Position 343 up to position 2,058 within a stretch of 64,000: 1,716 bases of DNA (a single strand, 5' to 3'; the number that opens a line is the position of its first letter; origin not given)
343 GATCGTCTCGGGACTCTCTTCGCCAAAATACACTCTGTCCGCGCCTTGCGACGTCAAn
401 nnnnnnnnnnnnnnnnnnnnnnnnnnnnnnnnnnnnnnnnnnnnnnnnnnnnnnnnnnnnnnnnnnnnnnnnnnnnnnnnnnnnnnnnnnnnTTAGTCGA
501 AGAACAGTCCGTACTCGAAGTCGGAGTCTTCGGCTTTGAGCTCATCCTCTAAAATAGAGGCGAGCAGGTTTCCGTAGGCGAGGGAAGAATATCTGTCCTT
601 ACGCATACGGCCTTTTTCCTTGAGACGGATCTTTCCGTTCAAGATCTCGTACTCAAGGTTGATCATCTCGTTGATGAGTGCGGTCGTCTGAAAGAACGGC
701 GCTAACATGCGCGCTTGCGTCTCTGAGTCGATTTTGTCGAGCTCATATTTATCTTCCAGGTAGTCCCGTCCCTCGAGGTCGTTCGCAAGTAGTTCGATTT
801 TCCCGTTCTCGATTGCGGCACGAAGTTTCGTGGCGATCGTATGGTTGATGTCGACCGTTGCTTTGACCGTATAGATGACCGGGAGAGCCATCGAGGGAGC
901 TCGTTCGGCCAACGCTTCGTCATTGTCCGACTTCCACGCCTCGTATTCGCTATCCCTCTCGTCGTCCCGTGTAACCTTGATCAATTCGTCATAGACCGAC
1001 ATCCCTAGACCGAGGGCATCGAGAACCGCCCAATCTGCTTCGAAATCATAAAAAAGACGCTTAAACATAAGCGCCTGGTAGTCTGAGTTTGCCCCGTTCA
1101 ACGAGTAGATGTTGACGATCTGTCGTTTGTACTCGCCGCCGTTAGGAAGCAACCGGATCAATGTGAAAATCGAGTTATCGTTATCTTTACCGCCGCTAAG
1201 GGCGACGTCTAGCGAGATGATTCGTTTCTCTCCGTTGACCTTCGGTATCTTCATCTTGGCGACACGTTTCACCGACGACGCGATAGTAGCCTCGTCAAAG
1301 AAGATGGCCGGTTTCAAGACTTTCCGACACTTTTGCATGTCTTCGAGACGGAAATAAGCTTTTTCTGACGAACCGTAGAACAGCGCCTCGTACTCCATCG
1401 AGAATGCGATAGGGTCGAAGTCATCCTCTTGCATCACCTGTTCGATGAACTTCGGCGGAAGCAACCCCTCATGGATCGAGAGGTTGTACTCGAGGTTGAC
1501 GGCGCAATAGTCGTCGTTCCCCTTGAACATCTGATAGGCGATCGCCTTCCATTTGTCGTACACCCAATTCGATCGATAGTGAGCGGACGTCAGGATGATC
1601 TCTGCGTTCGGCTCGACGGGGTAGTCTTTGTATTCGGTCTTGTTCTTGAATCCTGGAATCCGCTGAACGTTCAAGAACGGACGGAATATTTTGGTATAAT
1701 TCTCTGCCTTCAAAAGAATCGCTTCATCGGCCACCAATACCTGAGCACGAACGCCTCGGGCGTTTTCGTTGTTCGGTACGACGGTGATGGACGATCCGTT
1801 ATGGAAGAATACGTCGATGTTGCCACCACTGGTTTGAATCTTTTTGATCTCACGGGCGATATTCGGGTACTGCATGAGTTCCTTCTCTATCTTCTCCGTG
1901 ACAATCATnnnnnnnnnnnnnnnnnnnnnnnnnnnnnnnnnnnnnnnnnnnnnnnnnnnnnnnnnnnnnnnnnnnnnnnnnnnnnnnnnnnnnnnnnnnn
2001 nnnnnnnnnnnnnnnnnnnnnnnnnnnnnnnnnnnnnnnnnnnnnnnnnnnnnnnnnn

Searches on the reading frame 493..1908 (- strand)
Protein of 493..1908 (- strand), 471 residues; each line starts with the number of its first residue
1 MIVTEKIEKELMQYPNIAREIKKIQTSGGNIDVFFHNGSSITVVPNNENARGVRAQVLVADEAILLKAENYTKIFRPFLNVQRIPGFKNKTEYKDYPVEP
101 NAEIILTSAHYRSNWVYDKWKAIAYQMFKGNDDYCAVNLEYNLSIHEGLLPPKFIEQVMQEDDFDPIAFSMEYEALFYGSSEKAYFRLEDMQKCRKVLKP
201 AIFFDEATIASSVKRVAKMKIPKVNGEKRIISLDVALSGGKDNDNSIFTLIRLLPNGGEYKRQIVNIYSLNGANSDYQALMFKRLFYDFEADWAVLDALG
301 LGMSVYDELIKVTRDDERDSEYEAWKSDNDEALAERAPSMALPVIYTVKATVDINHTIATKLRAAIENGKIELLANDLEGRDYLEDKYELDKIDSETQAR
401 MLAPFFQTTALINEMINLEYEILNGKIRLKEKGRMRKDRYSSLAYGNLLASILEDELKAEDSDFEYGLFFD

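Call 28: search_protein_families(library=phrogs, proteins=[window:493-1908:-], max_evalue=0.00001)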
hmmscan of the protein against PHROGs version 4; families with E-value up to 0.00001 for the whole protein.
window:493-1908:- (471 aa): 4 families
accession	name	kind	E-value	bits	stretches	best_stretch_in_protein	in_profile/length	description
phrog_26582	-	unknown function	5.5e-45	155.2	1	137-463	22-347/363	-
phrog_24618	-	unknown function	3e-37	129.5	1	250-459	1-216/230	-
phrog_15503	-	unknown function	1e-23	85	1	3-113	131-242/245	-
phrog_2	-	head and packaging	4.2e-14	53.2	1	14-447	330-589/807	terminase large subunit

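Call 80: search_dna_similar(query=window:493-1908:-, collection=phages, mode=protein, max_rows=12)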
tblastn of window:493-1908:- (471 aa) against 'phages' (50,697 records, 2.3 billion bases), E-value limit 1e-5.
Records with a match: 144; places in all: 146; records where one place covers at least 80% of the query: 134.
Best place of each record, by identity: <60% 144.
By first word of the organism name: Bacillus 74; Lactococcus 22; Enterococcus 7; Clostridioides 6; Clostridium 6; Bacteriophage 5; Enterocloster 5; Staphylococcus 4; Mammaliicoccus 4; Thomasclavelia 2; and 7 more.
By host as written in the record: Lactococcus lactis 17; Bacillus subtilis BEST7003 11; - 10; Bacillus anthracis Sterne 10; Bacillus subtilis 7; Bacillus anthracis 7; Bacillus subtilis subsp. subtilis str. 168 6; Bacillus cereus 6; and 41 more.
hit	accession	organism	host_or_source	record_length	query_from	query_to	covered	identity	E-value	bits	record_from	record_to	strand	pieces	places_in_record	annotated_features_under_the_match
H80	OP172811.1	Lysinibacillus phage LC76P1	Lysinibacillus capsici DO76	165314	1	456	97%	44.6%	1e-114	376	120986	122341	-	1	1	hypothetical protein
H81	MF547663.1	Clostridioides phage LIBA2945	Clostridioides difficile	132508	1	462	98%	41.8%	9e-101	336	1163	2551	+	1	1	terminase-like family protein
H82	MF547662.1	Clostridioides phage LIBA6276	Clostridioides difficile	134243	1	462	98%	41.8%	9e-101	336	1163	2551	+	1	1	terminase-like family protein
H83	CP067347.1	Clostridioides phage ES-S-0107-01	Clostridioides sp. ES-S-0107-01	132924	1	462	98%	41.6%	2e-100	335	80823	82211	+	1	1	record has no annotation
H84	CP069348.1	Clostridioides phage pCD1602_4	water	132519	1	462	98%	41.4%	9e-100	333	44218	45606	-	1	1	record has no annotation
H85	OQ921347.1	Bacillus phage SPbetaL7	Bacillus subtilis BEST7003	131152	3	460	97%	40.0%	3e-95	320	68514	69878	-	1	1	hypothetical protein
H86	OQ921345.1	Bacillus phage SPbetaL5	Bacillus subtilis BEST7003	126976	3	460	97%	39.8%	6e-95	319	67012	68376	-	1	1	hypothetical protein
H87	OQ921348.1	Bacillus phage SPbetaL8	Bacillus subtilis BEST7003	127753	3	460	97%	39.8%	6e-95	319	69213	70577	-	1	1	hypothetical protein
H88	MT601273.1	Bacillus phage vB_BsuS-Goe12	Bacillus subtilis Delta6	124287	3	460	97%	39.8%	7e-95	319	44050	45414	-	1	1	hypothetical: hypothetical protein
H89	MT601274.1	Bacillus phage vB_BsuS-Goe13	Bacillus subtilis Delta6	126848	3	460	97%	39.8%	7e-95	319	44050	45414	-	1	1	hypothetical: hypothetical protein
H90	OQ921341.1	Bacillus phage SPbetaL1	Bacillus subtilis BEST7003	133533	3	460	97%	39.8%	8e-95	319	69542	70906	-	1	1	hypothetical protein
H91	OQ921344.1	Bacillus phage SPbetaL4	Bacillus subtilis BEST7003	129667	3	460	97%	39.8%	9e-95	319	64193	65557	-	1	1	hypothetical protein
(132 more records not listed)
